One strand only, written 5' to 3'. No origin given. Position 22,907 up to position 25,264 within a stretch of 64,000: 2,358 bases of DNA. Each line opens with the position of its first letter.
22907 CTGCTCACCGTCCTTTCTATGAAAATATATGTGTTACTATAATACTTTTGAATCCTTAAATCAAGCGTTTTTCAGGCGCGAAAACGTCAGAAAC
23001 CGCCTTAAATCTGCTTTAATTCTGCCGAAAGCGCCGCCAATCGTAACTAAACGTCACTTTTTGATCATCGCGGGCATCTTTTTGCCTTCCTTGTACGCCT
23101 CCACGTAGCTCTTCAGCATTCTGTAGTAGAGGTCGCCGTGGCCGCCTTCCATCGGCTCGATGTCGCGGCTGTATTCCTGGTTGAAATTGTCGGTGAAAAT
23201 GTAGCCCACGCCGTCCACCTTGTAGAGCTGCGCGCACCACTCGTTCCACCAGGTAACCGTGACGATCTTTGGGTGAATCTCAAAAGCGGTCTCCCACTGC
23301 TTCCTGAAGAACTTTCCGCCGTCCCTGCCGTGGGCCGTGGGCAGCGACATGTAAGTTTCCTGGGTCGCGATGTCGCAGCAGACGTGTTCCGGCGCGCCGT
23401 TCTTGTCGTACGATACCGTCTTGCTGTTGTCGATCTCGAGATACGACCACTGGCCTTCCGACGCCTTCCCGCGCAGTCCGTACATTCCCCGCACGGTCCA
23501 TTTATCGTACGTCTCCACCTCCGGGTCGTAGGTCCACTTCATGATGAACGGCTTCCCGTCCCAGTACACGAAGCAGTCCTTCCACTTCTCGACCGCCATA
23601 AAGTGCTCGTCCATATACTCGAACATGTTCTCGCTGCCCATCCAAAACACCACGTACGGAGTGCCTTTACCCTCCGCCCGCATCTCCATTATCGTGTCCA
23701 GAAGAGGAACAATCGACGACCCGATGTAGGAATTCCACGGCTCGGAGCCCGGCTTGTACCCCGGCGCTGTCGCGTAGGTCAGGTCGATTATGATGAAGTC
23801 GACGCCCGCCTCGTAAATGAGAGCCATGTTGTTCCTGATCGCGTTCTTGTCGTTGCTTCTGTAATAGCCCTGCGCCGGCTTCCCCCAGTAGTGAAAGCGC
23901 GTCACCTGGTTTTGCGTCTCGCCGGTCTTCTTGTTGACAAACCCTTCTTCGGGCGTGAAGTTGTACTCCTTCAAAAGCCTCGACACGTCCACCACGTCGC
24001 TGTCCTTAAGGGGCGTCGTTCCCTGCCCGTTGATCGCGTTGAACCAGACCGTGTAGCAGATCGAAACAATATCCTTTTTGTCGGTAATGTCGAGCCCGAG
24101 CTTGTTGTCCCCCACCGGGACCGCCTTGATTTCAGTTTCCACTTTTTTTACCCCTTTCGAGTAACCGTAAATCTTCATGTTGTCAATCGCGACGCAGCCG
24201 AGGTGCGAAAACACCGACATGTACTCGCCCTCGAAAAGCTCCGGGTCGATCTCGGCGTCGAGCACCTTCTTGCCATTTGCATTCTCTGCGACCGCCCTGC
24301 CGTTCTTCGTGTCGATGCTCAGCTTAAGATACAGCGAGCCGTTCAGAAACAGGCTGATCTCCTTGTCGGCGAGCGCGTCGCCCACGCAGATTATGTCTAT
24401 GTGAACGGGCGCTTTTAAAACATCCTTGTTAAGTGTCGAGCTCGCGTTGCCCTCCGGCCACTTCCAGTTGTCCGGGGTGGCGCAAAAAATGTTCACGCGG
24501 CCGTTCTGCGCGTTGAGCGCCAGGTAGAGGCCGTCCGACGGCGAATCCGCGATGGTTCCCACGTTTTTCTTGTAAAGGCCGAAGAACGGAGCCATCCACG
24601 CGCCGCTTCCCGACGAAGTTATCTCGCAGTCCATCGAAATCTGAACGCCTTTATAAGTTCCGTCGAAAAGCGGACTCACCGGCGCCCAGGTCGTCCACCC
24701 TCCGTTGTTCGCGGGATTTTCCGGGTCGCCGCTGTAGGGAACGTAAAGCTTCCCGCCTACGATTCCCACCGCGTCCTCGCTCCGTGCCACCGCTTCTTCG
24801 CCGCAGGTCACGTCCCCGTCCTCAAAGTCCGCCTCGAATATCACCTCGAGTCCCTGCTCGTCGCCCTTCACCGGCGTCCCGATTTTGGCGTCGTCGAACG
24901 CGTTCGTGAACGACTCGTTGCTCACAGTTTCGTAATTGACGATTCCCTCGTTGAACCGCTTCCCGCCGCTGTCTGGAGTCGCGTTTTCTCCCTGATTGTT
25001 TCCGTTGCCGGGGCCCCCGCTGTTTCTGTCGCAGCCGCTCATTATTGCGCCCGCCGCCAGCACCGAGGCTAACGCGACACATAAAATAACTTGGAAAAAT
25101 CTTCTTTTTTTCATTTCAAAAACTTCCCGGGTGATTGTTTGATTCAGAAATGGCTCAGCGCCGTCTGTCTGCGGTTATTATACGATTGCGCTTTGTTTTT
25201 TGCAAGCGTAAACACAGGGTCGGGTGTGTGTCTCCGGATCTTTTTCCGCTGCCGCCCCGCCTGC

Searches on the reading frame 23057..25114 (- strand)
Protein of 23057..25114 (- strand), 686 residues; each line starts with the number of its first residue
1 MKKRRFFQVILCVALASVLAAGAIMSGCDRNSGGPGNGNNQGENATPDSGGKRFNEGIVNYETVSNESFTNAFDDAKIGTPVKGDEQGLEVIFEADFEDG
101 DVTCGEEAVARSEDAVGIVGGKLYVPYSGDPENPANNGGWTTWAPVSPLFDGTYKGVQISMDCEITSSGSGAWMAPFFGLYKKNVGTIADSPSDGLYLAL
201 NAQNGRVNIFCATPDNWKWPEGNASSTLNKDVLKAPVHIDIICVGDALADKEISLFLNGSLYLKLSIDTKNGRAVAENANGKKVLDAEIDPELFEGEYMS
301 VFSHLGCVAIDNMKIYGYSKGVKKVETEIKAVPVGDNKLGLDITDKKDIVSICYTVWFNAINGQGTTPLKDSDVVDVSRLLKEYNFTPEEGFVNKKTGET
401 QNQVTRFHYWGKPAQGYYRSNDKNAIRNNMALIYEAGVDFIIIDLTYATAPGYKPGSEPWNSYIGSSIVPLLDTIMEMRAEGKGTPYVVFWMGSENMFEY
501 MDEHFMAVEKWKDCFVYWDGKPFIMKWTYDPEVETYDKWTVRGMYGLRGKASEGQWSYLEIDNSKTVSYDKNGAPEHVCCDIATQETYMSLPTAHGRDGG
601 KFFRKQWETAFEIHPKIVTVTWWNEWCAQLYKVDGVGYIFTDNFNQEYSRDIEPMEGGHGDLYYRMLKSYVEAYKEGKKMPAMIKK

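Call 75: find_encoding_contigs(protein=window:23057-25114:-, flank=10000, max_places=1)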
Protein window:23057-25114:- (686 aa): 3 contigs read that carry it; 1 place shown.
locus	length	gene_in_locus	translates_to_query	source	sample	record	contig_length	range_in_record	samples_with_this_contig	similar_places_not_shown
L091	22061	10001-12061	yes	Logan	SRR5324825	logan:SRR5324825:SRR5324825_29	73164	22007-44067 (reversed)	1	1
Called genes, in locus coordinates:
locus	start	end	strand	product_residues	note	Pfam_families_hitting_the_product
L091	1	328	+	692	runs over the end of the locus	PF18960:DUF5702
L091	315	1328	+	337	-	PF21111:CDI_toxin_EC869_like (weak)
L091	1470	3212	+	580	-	-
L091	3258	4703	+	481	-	PF02449:Glyco_hydro_42 (faint), PF16116:DUF4832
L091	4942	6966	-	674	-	PF17128:DUF5107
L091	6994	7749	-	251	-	PF00753:Lactamase_B, PF12706:Lactamase_B_2 (weak)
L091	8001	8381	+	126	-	-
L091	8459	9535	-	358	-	-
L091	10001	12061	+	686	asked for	-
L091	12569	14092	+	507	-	PF03448:MgtE_N, PF00571:CBS (weak), PF01769:MgtE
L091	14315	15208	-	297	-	PF20434:BD-FAE, PF07859:Abhydrolase_3, PF00326:Peptidase_S9 (weak)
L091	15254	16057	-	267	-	PF03372:Exo_endo_phos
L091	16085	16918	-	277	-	PF00459:Inositol_P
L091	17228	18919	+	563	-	PF01841:Transglut_core (weak)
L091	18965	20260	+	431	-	PF00994:MoCF_biosynth, PF18146:CinA_KH, PF02464:CinA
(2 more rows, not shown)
